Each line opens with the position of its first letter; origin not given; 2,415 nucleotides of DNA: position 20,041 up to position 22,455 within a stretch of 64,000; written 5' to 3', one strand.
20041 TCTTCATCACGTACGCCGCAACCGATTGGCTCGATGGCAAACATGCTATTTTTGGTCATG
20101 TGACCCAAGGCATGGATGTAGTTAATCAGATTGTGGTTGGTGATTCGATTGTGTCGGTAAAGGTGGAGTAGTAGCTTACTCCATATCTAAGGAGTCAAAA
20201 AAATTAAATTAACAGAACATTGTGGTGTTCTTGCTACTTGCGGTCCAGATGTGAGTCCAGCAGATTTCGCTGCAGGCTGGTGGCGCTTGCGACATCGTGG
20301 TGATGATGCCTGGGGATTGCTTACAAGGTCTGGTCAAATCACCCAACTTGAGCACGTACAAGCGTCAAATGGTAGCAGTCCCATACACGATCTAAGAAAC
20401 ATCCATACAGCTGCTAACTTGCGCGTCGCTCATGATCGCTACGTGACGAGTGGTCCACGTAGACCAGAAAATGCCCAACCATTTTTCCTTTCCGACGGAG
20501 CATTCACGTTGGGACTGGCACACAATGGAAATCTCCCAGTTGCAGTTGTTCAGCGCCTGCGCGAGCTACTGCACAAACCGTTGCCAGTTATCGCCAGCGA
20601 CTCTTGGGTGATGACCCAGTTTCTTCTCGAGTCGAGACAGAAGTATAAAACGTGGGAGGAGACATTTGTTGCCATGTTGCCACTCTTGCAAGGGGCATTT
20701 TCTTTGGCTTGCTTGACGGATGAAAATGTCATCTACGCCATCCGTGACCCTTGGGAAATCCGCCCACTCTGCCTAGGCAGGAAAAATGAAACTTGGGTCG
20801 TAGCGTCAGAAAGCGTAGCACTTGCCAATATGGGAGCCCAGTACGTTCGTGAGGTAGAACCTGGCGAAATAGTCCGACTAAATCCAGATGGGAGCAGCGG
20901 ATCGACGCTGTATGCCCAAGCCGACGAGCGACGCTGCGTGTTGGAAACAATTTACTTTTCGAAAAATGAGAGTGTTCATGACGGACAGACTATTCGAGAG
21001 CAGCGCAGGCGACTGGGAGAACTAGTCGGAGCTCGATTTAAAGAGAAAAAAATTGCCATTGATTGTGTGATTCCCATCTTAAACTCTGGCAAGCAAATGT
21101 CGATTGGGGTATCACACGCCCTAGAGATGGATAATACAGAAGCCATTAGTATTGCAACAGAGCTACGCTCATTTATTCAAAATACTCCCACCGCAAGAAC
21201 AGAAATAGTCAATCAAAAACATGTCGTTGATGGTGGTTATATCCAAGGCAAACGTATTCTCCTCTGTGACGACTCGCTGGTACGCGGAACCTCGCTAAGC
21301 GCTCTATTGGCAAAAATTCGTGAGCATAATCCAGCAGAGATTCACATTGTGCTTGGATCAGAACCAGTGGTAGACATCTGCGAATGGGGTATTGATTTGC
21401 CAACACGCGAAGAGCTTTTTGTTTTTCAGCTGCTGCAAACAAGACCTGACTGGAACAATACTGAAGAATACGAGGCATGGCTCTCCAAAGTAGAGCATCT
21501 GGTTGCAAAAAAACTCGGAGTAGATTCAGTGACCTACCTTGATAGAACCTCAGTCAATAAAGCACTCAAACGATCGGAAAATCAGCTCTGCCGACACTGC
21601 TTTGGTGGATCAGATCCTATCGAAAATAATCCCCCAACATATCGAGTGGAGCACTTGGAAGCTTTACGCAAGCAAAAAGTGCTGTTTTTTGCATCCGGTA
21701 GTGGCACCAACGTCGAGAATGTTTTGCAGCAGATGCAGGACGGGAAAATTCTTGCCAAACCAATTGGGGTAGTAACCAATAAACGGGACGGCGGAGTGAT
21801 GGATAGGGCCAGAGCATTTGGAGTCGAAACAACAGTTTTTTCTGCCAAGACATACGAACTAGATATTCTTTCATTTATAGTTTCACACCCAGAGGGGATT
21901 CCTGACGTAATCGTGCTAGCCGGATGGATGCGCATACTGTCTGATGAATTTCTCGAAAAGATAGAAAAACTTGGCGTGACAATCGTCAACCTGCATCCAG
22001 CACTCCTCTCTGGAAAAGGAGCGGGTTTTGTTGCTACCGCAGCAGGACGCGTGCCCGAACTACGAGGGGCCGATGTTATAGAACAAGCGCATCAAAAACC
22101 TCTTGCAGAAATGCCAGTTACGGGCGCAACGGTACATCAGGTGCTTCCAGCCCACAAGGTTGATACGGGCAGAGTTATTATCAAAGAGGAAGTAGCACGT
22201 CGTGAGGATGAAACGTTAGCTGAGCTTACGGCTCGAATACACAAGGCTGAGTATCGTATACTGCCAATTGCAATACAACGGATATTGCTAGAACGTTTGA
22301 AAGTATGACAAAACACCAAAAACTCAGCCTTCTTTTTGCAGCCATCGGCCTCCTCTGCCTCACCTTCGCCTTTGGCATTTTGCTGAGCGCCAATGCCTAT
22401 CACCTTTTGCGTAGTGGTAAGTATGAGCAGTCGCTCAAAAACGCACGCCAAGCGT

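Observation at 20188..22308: PurF::PurN fusion whose catalytic N-terminal Cys is encoded upstream of any canonical start codon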

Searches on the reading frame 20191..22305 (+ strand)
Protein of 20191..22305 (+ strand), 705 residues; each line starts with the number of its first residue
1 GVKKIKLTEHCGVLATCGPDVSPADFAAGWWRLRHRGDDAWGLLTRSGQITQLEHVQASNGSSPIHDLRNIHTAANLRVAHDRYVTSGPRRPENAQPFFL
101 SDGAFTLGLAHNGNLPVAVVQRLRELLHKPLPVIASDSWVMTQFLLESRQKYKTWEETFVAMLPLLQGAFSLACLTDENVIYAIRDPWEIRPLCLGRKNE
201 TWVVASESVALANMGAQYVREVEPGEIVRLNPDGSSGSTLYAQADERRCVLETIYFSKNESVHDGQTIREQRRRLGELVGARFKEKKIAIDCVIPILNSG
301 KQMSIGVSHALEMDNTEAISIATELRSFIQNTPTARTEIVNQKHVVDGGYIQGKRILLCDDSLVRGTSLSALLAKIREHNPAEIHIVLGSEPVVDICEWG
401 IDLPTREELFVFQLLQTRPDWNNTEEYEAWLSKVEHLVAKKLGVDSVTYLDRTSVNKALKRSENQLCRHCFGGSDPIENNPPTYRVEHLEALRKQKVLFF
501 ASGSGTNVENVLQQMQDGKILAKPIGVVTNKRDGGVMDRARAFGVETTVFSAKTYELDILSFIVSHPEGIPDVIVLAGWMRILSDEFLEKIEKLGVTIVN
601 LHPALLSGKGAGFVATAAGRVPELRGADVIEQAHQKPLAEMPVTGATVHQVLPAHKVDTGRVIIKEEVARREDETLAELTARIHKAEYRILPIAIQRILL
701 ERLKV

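Call 4: search_protein_families(library=pfam, proteins=[window:20191-22305:+], max_evalue=0.01)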
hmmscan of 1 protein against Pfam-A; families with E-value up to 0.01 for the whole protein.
window:20191-22305:+ (705 aa): 5 families
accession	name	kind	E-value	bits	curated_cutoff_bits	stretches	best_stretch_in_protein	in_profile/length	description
PF00551.24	Formyl_trans_N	-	7.4e-27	94.7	26.1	1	496-694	2-180/181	Formyl transferase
PF13522.11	GATase_6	-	7e-09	36.2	27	1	69-207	4-130/130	Glutamine amidotransferase domain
PF13537.11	GATase_7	-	8.7e-07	29.4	25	1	92-212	10-122/123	Glutamine amidotransferase domain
PF00156.33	Pribosyltran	-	6.2e-06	26.1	26.3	1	277-387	17-121/158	Phosphoribosyl transferase domain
PF13230.11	GATase_4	-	3.4e-05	23.4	23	1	38-148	33-140/272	Glutamine amidotransferases class-II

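Call 5: search_protein_families(library=ncbifam, proteins=[window:20191-22305:+], max_evalue=0.01)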
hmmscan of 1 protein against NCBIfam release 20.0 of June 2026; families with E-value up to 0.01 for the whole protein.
window:20191-22305:+ (705 aa): 9 families
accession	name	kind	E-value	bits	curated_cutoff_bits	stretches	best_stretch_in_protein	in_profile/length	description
TIGR01134.1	purF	equivalog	6.3e-66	223.5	350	1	11-474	1-430/432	amidophosphoribosyltransferase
TIGR00639.1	PurN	equivalog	5.3e-32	110.9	150.1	1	496-704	2-190/192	phosphoribosylglycinamide formyltransferase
NF001484.0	PRK00331.1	subfamily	1.8e-15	56.4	381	1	11-246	2-232/601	isomerizing glutamine--fructose-6-phosphate transaminase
TIGR01135.1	glmS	equivalog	3.7e-12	45.5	418.05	1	11-286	1-275/607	glutamine--fructose-6-phosphate transaminase (isomerizing)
NF004684.0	PRK06027.1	subfamily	1.6e-09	37.9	223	1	483-702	78-274/286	formyltetrahydrofolate deformylase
TIGR00655.1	PurU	equivalog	1.2e-08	35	285.95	1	448-703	41-270/280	formyltetrahydrofolate deformylase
TIGR00460.1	fmt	equivalog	8.6e-06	25.1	201.5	1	561-699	70-185/315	methionyl-tRNA formyltransferase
NF006949.0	PRK09431.1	equivalog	3.6e-05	22.5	499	1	155-229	107-182/554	asparagine synthase B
TIGR01536.1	asn_synth_AEB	equivalog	6.7e-05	22.1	267.1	1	151-217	108-171/517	asparagine synthase (glutamine-hydrolyzing)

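Call 6: find_homologous_proteins(query=window:20203-22305:+, max_evalue=0.00001)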
Query window:20203-22305:+ (701 aa): 3453 proteins with E <= 0.00001 among 8000 candidates; the best 120 are listed.
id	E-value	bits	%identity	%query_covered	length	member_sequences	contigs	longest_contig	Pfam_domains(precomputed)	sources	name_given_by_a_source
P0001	0.0e+0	1553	100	98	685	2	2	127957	PF00551.25,PF00156.34,PF13522.12,PF13537.12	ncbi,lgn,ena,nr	ncbi:MAG: hypothetical protein GW947_01225 [Candidatus Pacebacteria bacterium]|nr:hypothetical prote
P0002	1.4e-216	739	51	100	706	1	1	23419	PF00551.25,PF13522.12,PF13537.12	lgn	-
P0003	1.9e-214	732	49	100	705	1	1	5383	PF13230.12,PF00551.25,PF00156.34,PF13522.12,PF13537.12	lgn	-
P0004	4.2e-213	728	69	68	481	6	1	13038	PF00156.34,PF13522.12,PF13537.12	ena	-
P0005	9.3e-205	700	49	99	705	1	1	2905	PF00551.25,PF00156.34,PF13522.12,PF13537.12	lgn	-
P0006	5.7e-198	678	48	99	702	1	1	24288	PF00551.25,PF13522.12,PF13537.12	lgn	-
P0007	1.7e-192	660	47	100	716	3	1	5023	PF13230.12,PF00551.25,PF00156.34,PF13522.12,PF13537.12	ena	-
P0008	6.4e-187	641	60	68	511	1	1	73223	PF00156.34,PF13522.12,PF13537.12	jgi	jgi:amidophosphoribosyltransferase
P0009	1.9e-184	633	60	68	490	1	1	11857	PF00156.34,PF13522.12,PF13537.12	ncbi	-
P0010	5.1e-184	632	60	68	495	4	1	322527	PF00156.34,PF13522.12,PF13537.12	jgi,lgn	-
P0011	4.5e-183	628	47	99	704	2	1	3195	PF00551.25,PF00156.34,PF13522.12,PF13537.12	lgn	-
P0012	7.7e-183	628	59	67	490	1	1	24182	PF00156.34,PF13522.12,PF13537.12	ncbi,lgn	ncbi:MAG: phosphoribosyltransferase family protein [Candidatus Woesebacteria bacterium]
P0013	3.0e-182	626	46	99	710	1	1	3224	PF00551.25,PF00156.34,PF13522.12,PF13537.12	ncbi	-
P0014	5.7e-182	625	44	100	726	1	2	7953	PF00551.25,PF00156.34,PF13522.12,PF13537.12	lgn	-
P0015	2.4e-178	613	46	96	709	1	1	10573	PF00551.25,PF00156.34,PF13522.12,PF13537.12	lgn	-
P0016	2.6e-177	609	46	99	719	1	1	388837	PF00551.25,PF00156.34,PF13522.12,PF13537.12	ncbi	-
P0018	5.6e-169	582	44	100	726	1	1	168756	PF00551.25,PF13522.12,PF13537.12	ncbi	-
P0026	1.6e-111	392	33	98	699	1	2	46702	PF00551.25,PF00156.34,PF13522.12,PF13537.12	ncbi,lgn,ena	-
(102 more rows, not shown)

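Call 8: find_encoding_contigs(protein=P0004, flank=6000, max_places=4)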
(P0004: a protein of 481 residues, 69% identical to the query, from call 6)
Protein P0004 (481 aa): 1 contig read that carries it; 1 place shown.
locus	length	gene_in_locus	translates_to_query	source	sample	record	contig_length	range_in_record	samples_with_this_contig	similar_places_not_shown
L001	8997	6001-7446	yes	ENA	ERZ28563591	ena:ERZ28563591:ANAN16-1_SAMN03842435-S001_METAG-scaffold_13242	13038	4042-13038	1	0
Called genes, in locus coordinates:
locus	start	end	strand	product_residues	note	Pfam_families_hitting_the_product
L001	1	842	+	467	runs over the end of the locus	PF00496:SBP_bac_5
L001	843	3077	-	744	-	PF01041:DegT_DnrJ_EryC1, PF02388:FemAB, PF13480:Acetyltransf_6, PF02388:FemAB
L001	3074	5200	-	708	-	PF00561:Abhydrolase_1, PF12697:Abhydrolase_6, PF12146:Hydrolase_4, PF08245:Mur_ligase_M, PF02875:Mur_ligase_C (weak)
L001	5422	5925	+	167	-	PF00160:Pro_isomerase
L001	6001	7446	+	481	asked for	PF13522:GATase_6, PF13537:GATase_7, PF00156:Pribosyltran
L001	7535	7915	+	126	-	-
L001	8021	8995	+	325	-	?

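Call 12: find_encoding_contigs(protein=P0001, flank=10000, max_places=3)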
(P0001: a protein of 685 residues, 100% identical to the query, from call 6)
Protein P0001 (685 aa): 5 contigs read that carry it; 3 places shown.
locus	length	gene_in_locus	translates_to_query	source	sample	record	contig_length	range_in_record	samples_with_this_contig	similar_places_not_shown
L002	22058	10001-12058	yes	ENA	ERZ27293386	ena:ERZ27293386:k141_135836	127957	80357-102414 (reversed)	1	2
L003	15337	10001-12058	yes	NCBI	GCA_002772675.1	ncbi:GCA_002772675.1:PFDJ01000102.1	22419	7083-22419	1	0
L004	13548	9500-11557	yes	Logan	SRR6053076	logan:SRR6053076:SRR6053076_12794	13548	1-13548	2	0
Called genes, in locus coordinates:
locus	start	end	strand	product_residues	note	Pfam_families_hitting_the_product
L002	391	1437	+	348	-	PF00154:RecA_N, PF08423:Rad51, PF06745:ATPase (faint), PF13481:AAA_25 (faint), PF27531:MT3502_N (weak), PF21096:RecA_C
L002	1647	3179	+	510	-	PF12072:RNase_Y_N, PF00013:KH_1 (weak), PF01966:HD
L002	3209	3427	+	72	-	PF03840:SecG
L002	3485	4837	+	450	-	PF00496:SBP_bac_5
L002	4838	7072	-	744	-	PF01041:DegT_DnrJ_EryC1, PF02388:FemAB, PF13480:Acetyltransf_6, PF02388:FemAB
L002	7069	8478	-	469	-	PF08245:Mur_ligase_M, PF02875:Mur_ligase_C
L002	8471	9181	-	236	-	PF00561:Abhydrolase_1, PF06821:Ser_hydrolase (faint), PF12697:Abhydrolase_6, PF12695:Abhydrolase_5 (faint), PF12146:Hydrolase_4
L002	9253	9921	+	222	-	PF00160:Pro_isomerase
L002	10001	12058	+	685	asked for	PF13522:GATase_6, PF13537:GATase_7 (weak), PF00156:Pribosyltran (weak), PF00551:Formyl_trans_N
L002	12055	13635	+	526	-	PF13196:DUF4012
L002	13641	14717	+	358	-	PF03462:PCRF, PF00472:RF-1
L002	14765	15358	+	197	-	-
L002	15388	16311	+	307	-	PF00005:ABC_tran, PF02463:SMC_N (faint), PF13304:AAA_21 (faint)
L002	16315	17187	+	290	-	PF18075:FtsX_ECD, PF02687:FtsX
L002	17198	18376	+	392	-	PF01551:Peptidase_M23 (faint)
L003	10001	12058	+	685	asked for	PF13522:GATase_6, PF13537:GATase_7 (weak), PF00156:Pribosyltran (weak), PF00551:Formyl_trans_N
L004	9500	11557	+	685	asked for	PF13522:GATase_6, PF13537:GATase_7 (weak), PF00156:Pribosyltran (weak), PF00551:Formyl_trans_N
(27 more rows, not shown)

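Call 13: find_encoding_contigs(protein=P0016, flank=10000, max_places=2)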
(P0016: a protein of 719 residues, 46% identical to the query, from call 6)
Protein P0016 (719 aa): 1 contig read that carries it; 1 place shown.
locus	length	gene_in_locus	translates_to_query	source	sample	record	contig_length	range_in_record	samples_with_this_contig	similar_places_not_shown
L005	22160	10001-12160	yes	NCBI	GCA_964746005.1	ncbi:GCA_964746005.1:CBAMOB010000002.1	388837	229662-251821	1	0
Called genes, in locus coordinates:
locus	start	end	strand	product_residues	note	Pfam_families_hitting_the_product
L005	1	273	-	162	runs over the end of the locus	PF00583:Acetyltransf_1, PF13673:Acetyltransf_10 (weak), PF13508:Acetyltransf_7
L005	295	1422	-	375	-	-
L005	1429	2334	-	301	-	PF00078:RVT_1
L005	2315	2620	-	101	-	PF12844:HTH_19, PF13560:HTH_31, PF01381:HTH_3, PF13443:HTH_26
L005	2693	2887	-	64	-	-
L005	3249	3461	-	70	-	PF13560:HTH_31, PF13443:HTH_26, PF01381:HTH_3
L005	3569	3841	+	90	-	-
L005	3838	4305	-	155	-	-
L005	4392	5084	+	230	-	-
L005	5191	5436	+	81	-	-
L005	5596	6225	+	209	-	-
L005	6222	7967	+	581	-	PF00239:Resolvase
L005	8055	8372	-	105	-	PF01638:HxlR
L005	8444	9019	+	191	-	PF02525:Flavodoxin_2, PF03358:FMN_red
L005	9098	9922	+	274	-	PF05057:DUF676 (weak), PF12146:Hydrolase_4, PF00561:Abhydrolase_1, PF12697:Abhydrolase_6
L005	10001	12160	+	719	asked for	PF13522:GATase_6, PF13537:GATase_7, PF00156:Pribosyltran, PF00551:Formyl_trans_N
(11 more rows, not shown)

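Call 15: find_related_loci(query=window:20203-22305:+, collection=genome_contigs, flank=10000)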
Query window:20203-22305:+ (701 aa) in genome_contigs; peptide patterns used: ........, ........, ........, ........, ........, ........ (x = any residue, [..] = any of these).
159 stretches matched a pattern; 2 encode a relative of the query (tblastn E <= 1e-3); 2 distinct loci.
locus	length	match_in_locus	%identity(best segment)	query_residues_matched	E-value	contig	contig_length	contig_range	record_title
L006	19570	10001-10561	28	498-701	2e-12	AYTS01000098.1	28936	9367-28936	MAG: Candidatus Brocadia carolinensis isolate 26THWARD NODE_45_length_28936_cov_19.5407_ID_89, whole genome shotgun sequ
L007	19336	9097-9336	33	31-111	8e-6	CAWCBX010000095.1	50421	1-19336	MAG: uncultured Gammaproteobacteria bacterium isolate MFD03551.bin.3.55 genome assembly, contig: contig_53303, whole gen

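Call 24: find_encoding_contigs(protein=P0018, flank=10000, max_places=1)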
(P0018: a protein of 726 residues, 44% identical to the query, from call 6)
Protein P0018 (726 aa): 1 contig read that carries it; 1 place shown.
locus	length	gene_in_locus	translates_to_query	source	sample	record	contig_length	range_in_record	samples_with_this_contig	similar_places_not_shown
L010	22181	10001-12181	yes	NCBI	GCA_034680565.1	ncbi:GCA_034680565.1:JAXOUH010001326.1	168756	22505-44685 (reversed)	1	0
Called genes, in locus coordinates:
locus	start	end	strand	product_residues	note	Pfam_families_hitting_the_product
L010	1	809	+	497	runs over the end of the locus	PF13231:PMT_2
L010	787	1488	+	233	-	PF00535:Glycos_transf_2 (weak)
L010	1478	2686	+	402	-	PF04932:Wzy_C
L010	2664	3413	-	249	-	PF09136:Glucodextran_B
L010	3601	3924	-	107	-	-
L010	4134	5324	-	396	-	-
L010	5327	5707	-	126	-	PF00903:Glyoxalase, PF22659:YycE-like_C (weak)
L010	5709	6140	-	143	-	PF00293:NUDIX, PF14815:NUDIX_4 (weak)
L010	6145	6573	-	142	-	PF01243:PNPOx_N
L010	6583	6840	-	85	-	PF07866:DUF1653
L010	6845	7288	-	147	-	-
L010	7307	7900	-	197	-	PF03575:Peptidase_S51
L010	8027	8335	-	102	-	-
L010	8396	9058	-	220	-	PF01476:LysM (weak), PF23457:LysM2_NFP (faint)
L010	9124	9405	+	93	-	-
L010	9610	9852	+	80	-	-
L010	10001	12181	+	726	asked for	PF13522:GATase_6, PF13537:GATase_7, PF00551:Formyl_trans_N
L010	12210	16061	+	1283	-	PF18072:FGAR-AT_linker, PF00586:AIRS, PF02769:AIRS_C, PF13507:GATase_5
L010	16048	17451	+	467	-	PF00206:Lyase_1, PF10397:ADSL_C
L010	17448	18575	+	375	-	PF22660:RS_preATP-grasp-like, PF02786:CPSase_L_D2, PF02222:ATP-grasp, PF07478:Dala_Dala_lig_C, PF21244:PurT_C (weak), PF17769:PurK_C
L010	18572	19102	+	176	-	PF00731:AIRC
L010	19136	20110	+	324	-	PF01259:SAICAR_synt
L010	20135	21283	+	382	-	PF00586:AIRS, PF02769:AIRS_C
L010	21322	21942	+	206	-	PF00156:Pribosyltran (weak)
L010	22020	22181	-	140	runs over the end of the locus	-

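Call 25: find_encoding_contigs(protein=P0026, flank=10000, max_places=1)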
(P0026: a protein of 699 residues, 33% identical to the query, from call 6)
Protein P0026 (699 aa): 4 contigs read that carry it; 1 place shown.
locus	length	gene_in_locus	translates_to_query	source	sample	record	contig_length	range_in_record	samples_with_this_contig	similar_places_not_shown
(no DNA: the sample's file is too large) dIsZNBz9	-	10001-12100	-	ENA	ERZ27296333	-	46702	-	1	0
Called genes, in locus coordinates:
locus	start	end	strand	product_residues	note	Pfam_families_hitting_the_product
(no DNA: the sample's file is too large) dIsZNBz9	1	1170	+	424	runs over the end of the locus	PF02885:Glycos_trans_3N, PF00591:Glycos_transf_3 (weak), PF07831:PYNP_C (weak)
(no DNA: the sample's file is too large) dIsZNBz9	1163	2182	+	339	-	PF02618:YceG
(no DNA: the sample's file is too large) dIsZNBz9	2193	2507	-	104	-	PF12732:YtxH (weak)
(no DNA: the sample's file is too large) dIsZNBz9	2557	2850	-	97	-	-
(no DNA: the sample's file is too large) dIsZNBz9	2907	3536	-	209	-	PF13413:HTH_25, PF13560:HTH_31 (weak), PF09136:Glucodextran_B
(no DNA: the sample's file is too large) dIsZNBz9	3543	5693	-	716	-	PF17854:FtsK_alpha, PF01580:FtsK_SpoIIIE, PF09397:FtsK_gamma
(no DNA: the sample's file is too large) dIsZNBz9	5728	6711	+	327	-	PF01734:Patatin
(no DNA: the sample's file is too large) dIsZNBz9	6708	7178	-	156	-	PF01066:CDP-OH_P_transf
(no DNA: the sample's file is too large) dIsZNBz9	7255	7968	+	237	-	PF13263:PHP_C (weak)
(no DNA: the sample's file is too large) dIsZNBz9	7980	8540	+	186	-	PF01864:CarS-like, PF01148:CTP_transf_1 (weak)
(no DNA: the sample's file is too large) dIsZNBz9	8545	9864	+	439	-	PF01794:Ferric_reduct, PF08022:FAD_binding_8, PF00175:NAD_binding_1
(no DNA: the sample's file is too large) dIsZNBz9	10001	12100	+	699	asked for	PF13522:GATase_6, PF13537:GATase_7, PF00156:Pribosyltran, PF00551:Formyl_trans_N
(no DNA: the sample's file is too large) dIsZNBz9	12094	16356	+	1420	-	PF02844:GARS_N, PF01071:GARS_A, PF02786:CPSase_L_D2 (weak), PF02843:GARS_C, PF18072:FGAR-AT_linker, PF00586:AIRS, PF02769:AIRS_C, PF02769:AIRS_C, +1 more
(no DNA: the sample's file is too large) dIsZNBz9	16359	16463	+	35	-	?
